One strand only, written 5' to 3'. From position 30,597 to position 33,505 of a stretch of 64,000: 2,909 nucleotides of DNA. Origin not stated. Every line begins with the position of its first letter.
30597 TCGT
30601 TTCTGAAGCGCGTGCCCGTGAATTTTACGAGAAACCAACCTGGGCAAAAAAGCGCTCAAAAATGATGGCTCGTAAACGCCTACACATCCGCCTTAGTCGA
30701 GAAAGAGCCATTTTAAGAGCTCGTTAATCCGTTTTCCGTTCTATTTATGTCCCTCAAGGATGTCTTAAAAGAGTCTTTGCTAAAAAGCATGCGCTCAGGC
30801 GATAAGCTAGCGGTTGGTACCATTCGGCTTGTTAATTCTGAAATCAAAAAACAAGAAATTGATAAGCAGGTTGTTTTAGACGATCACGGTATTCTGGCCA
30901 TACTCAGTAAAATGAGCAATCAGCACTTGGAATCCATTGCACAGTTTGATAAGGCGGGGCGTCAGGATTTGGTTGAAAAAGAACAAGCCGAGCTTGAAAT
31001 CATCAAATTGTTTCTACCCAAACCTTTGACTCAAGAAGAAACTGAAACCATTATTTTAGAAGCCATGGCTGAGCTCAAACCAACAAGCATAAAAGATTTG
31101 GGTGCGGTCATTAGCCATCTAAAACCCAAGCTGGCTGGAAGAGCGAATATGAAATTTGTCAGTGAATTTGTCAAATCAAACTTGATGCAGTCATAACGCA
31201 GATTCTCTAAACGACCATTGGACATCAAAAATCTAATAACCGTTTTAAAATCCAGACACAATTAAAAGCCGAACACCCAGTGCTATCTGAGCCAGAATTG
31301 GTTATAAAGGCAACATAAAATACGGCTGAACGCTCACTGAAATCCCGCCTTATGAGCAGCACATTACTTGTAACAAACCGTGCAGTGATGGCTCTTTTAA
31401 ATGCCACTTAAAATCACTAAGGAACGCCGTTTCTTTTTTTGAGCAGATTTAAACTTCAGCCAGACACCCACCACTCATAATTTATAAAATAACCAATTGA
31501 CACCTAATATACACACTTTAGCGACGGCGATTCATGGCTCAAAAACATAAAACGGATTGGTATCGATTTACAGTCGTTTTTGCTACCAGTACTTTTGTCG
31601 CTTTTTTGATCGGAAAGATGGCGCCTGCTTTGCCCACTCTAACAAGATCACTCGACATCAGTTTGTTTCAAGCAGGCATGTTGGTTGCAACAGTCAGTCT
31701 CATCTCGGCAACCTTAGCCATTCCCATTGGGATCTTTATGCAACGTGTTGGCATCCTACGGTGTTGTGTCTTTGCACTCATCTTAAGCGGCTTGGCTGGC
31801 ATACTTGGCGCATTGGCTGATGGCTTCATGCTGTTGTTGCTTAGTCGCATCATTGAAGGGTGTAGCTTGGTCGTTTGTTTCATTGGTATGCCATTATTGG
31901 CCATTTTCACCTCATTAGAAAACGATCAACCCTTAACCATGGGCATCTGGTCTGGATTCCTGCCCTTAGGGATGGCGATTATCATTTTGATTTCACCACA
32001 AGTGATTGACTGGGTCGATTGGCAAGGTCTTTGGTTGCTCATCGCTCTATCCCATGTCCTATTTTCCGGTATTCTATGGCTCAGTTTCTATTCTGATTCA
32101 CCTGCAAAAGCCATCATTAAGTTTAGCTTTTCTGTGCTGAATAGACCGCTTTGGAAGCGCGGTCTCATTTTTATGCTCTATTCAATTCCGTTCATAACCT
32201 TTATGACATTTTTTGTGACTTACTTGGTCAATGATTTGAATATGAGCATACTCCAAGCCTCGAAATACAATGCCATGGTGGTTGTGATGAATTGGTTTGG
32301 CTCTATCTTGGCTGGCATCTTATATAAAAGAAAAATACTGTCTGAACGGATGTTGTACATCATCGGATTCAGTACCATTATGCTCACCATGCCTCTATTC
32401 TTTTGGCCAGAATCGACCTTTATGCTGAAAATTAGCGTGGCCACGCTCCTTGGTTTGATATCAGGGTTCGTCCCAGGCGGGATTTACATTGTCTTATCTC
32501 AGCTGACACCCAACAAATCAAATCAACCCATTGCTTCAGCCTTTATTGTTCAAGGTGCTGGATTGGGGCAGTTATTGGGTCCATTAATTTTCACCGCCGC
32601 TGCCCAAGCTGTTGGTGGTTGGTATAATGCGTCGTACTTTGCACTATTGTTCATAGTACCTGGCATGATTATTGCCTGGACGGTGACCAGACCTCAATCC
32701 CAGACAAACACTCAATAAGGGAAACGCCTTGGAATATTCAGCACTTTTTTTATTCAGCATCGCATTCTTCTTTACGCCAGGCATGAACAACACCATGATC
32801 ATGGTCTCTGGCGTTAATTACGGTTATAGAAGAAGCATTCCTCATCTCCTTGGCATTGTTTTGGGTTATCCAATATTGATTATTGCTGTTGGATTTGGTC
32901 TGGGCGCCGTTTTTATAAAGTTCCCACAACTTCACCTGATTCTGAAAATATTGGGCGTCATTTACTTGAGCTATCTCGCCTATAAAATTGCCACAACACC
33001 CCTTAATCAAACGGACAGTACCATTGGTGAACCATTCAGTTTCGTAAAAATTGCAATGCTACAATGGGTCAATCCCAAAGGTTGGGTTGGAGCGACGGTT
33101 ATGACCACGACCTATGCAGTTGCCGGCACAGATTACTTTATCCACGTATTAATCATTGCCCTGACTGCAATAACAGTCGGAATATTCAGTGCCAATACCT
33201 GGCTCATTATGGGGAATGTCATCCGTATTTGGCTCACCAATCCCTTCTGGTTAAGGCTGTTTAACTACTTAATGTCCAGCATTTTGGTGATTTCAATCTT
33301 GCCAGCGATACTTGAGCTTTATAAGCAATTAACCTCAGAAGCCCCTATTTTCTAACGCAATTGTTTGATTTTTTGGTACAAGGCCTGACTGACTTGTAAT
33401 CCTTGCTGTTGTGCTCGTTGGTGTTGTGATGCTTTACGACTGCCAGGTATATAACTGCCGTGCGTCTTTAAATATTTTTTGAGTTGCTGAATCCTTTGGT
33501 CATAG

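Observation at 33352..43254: Complete DHPS and sulfolactate desulfonation locus (TRAP-hpsKLM, hpsN, SDR and Zn-ADH racemase pair, suyAB, comC-like, IclR regulator) in a Sox-carrying gammaproteobacterium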

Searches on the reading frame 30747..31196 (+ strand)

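Call 18: search_protein_families(library=pfam, proteins=[window:30747-31196:+], max_evalue=0.00001)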
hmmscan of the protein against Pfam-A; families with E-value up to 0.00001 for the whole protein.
window:30747-31196:+ (149 aa): 1 family
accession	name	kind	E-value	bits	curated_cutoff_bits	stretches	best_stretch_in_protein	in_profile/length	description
PF09424.15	YqeY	-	7.2e-43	146.5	27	1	5-146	2-143/143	Yqey-like protein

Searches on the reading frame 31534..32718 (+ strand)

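Call 18: search_protein_families(library=pfam, proteins=[window:31534-32718:+], max_evalue=0.00001)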
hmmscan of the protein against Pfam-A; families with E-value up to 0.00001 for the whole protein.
window:31534-32718:+ (394 aa): 1 family
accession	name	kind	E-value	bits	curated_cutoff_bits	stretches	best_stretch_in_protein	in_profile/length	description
PF07690.21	MFS_1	-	6.3e-28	98.1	33.4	1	18-327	3-325/347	Major Facilitator Superfamily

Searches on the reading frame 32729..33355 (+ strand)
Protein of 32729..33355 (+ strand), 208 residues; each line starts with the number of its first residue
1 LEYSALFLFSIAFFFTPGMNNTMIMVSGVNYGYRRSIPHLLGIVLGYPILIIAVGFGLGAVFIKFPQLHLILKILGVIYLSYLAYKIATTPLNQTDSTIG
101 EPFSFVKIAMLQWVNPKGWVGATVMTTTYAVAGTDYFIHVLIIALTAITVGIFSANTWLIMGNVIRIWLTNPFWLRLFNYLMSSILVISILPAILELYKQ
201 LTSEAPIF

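Call 18: search_protein_families(library=pfam, proteins=[window:32729-33355:+], max_evalue=0.00001)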
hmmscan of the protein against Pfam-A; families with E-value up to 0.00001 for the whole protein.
window:32729-33355:+ (208 aa): 1 family
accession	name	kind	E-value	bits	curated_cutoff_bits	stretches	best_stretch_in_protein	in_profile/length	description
PF01810.24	LysE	-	5.7e-14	52.5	25.6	1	12-187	2-183/193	LysE type translocator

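Call 92: search_protein_families(library=ncbifam, proteins=[window:32729-33355:+], max_evalue=1e-10)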
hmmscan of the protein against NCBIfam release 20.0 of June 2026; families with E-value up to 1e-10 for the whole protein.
window:32729-33355:+ (208 aa): 3 families
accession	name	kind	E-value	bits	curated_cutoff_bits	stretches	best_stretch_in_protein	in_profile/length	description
NF007653.0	PRK10323.1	equivalog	1.9e-13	50.5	193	1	4-187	7-187/195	cysteine/O-acetylserine transporter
NF007812.0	PRK10520.1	equivalog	1e-12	48.1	209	1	5-187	8-194/206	homoserine/homoserine lactone efflux protein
TIGR00949.1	2A76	subfamily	4.2e-11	42.9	183.95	1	16-187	1-179/185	homoserine/threonine efflux transporter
